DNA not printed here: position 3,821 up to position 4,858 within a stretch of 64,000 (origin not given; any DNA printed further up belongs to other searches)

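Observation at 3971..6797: Tightly coupled four-gene operon: NUDIX-fusion, 4-TM protein, TM-anchored SAM methyltransferase, Rossmann/SLOG-like protein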

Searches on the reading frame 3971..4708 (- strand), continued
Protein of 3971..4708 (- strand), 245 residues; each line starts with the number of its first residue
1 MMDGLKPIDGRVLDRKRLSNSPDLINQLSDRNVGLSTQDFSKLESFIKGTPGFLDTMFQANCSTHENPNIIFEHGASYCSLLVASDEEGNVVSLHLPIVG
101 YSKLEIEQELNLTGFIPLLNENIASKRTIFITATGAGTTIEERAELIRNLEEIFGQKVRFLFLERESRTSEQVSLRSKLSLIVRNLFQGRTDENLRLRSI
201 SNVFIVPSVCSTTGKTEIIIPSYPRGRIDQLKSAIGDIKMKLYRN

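Call 60: find_related_loci(query=A3, collection=viral_contigs, flank=8000)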
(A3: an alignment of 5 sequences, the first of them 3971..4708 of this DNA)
Query A3 (245 aa) in viral_contigs; peptide patterns used: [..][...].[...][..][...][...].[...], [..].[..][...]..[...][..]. (x = any residue, [..] = any of these).
54 stretches matched a pattern, but none encodes a relative of the query by tblastn (E <= 1e-3).

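Call 61: find_related_loci(query=A3, collection=metagenome_contigs, flank=10000)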
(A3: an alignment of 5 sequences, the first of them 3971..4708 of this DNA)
Query A3 (245 aa) in metagenome_contigs; peptide patterns used: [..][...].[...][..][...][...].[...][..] (x = any residue, [..] = any of these).
87 stretches matched a pattern, but none encodes a relative of the query by tblastn (E <= 1e-3).

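Call 62: fold_search(model_id=the predicted structure, library=pdb)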
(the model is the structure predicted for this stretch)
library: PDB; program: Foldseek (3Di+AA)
matches with E <= 10: 349; with E <= 0.001: 5
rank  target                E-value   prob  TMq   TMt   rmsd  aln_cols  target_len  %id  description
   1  6a0e_A                1.3e-04  1.00  0.38  0.32   8.2       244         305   16  Crystal structure of human protein N-terminal asparagine amidohydrolase (NTAN1) (released 2019-12-11)
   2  6a0h_B                2.6e-04  1.00  0.39  0.33   7.9       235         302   12  Crystal structure of human protein N-terminal asparagine amidohydrolase (NTAN1) C75S mutant with Asn-Leu-Ala-Ala-Arg p (released 2019-12-11)
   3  6a0e_B                3.8e-04  0.99  0.36  0.31   8.0       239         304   12  Crystal structure of human protein N-terminal asparagine amidohydrolase (NTAN1) (released 2019-12-11)
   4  6a0i_B                5.2e-04  0.99  0.36  0.31   8.3       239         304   14  Crystal structure of human protein N-terminal asparagine amidohydrolase (NTAN1) C75S mutant (released 2019-12-11)
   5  6a0f_A                9.8e-04  0.99  0.39  0.33   8.0       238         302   14  Crystal structure of human protein N-terminal asparagine amidohydrolase (NTAN1) C75S mutant with Asn-Phe-Ala-Ala-Arg p (released 2019-12-11)
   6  6a0f_B                1.1e-03  0.99  0.37  0.31   8.0       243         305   14  Crystal structure of human protein N-terminal asparagine amidohydrolase (NTAN1) C75S mutant with Asn-Phe-Ala-Ala-Arg p (released 2019-12-11)
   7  2f9z_C                6.1e-03  0.99  0.30  0.45   4.9       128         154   11  Complex between the chemotaxis deamidase CheD and the chemotaxis phosphatase CheC from Thermotoga maritima (released 2006-06-06)
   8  1xfj                  1.8e-02  0.44  0.22  0.21  10.6       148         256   11  Crystal structure of protein CC_0490 from Caulobacter crescentus, Pfam DUF152 (released 2004-09-21)
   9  1rv9                  2.4e-02  0.41  0.22  0.22  10.2       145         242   10  Crystal Structure of Neisseria meningitidis protein NMB0706, Pfam DUF152 (released 2004-08-17)
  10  7fbg                  3.0e-02  0.30  0.17  0.16  10.3       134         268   14  Kinetic and structural analysis by Peptidoglycan editing factor from Bacillus cereus ATCC 14579 (released 2022-07-13)
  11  1rw0_A                3.1e-02  0.54  0.23  0.23  10.4       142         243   12  Crystal structure of protein yfiH from Salmonella enterica serovar Typhi, Pfam DUF152 (released 2004-08-17)
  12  1hq0                  4.0e-02  0.35  0.17  0.15   7.5       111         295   18  CRYSTAL STRUCTURE OF THE CATALYTIC DOMAIN OF E.COLI CYTOTOXIC NECROTIZING FACTOR TYPE 1 (released 2001-07-04)
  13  6yhn                  4.3e-02  0.44  0.18  0.11   6.9       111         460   12  Crystal structure of domains 4-5 of CNFy from Yersinia pseudotuberculosis (released 2020-12-30)
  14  1hzg                  4.9e-02  0.44  0.18  0.16   6.9       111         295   17  CRYSTAL STRUCTURE OF THE INACTIVE C866S MUTANT OF THE CATALYTIC DOMAIN OF E. COLI CYTOTOXIC NECROTIZING FACTOR 1 (released 2001-07-04)
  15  3iyg_D                1.3e-01  0.04  0.13  0.08  18.8       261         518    7  Ca model of bovine TRiC/CCT derived from a 4.0 Angstrom cryo-EM map (released 2010-03-16)
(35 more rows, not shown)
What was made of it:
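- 3971..4708 (-): Gene D: 245-aa predicted Cys-His amidohydrolase of the CNF1/YfiH-like (NTAN1/CheD) fold, from a family absent from Pfam and NCBIfam. Foldseek: NTAN1 E 1.3e-4, CheD 6e-3 (call 62).
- Foldseek agrees (call 62). YfiH/PgeF structures with UDP-MurNAc appear in the Foldseek list (call 62).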

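Call 76: search_dna_similar(query=window:3971-4708:-, collection=phages, mode=protein, max_evalue=0.01, max_rows=10)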
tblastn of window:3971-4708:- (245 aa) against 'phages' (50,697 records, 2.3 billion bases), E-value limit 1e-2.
No match.

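Call 77: search_dna_similar(query=window:3971-4708:-, collection=plasmids, mode=protein, max_evalue=0.01, max_rows=10)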
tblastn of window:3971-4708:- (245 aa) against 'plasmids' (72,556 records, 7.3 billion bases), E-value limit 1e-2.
No match.

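Call 85: find_encoding_contigs(protein=P0007, flank=6000, max_places=3)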
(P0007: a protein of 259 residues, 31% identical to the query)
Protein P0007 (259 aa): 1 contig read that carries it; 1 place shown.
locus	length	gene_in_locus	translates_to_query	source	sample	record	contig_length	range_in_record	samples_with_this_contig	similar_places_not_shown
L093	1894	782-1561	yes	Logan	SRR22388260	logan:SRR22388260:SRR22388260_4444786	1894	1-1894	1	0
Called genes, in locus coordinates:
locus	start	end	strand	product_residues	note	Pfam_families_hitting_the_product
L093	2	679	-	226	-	?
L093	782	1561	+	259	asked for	-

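Call 86: find_encoding_contigs(protein=P0013, flank=6000, max_places=3)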
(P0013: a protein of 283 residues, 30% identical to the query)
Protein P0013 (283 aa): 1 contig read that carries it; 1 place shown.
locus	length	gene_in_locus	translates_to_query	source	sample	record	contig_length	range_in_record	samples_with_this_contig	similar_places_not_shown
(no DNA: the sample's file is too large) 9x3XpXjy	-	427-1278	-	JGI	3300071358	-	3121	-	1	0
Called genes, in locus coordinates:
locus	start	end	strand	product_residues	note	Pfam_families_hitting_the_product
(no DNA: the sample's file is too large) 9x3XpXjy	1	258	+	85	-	?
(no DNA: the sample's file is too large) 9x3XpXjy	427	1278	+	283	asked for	-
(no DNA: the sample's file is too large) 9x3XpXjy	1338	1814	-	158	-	PF01230:HIT (weak)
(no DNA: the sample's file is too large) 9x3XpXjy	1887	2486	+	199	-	-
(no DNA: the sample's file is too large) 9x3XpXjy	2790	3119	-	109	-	?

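Call 87: find_encoding_contigs(protein=P0012, flank=6000, max_places=3)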
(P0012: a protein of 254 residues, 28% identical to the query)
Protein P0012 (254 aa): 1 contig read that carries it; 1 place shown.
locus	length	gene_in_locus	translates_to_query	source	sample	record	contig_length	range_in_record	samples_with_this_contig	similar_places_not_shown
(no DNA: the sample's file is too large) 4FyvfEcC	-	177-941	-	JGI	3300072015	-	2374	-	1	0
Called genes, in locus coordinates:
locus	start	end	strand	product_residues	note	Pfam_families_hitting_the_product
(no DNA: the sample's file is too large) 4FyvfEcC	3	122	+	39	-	?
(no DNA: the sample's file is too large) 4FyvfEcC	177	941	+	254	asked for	-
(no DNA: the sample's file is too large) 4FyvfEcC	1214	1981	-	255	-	PF00665:rve, PF13610:DDE_Tnp_IS240 (weak), PF13683:rve_3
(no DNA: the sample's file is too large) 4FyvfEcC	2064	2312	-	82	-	PF01710:HTH_Tnp_IS630 (weak), PF01527:HTH_Tnp_1 (weak)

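Call 90: fold_search(model_id=the predicted structure, library=viral)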
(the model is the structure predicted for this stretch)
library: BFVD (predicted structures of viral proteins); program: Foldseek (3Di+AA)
matches with E <= 10: 310; with E <= 0.001: 1
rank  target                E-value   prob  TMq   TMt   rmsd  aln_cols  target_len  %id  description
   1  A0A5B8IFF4            3.4e-05  1.00  0.32  0.26  19.5       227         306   18  Uncharacterized protein [Mimiviridae sp. ChoanoV1]
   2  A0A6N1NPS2            2.1e-03  0.98  0.35  0.33   9.5       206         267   12  Putative ORFan [Tupanvirus deep ocean]
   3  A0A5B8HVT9            3.0e-03  0.75  0.27  0.24  18.9       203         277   14  Uncharacterized protein [Mimiviridae sp. ChoanoV1]
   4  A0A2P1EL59            3.9e-03  0.96  0.31  0.30   6.3       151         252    9  CheD chemotaxis protein [Moumouvirus australiensis]
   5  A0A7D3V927            4.2e-03  0.84  0.30  0.28  11.6       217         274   13  Uncharacterized protein [Fadolivirus FV1/VV64]
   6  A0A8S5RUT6            1.4e-02  0.10  0.15  0.10  18.2       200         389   11  RNA ligase [Siphoviridae sp. ctHip2]
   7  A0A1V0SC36            9.7e-02  0.06  0.15  0.16  16.7       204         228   12  RNA ligase [Catovirus CTV1]
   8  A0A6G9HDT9            1.0e-01  0.06  0.13  0.07  18.4       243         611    8  T4 RNA ligase [Panulirus argus virus 1]
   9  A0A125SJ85            1.7e-01  0.16  0.22  0.21  15.0       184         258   14  (no name in the UniProt tables at hand)
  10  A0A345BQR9            1.7e-01  0.03  0.10  0.08  18.2       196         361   10  (no name in the UniProt tables at hand)
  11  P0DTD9                2.1e-01  0.05  0.15  0.10  17.6       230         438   11  RNA ligase [Rhodothermus phage RM378]
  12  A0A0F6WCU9            2.5e-01  0.06  0.17  0.11  17.1       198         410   11  RNA ligase [Sinorhizobium phage phiN3]
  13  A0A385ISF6            3.7e-01  0.05  0.16  0.16  17.1       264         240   14  (no name in the UniProt tables at hand)
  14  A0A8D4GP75            3.9e-01  0.10  0.17  0.15  13.4       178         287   11  (no name in the UniProt tables at hand)
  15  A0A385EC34            4.2e-01  0.05  0.16  0.12  15.9       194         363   11  RNA ligase [Caulobacter phage CcrBL9]
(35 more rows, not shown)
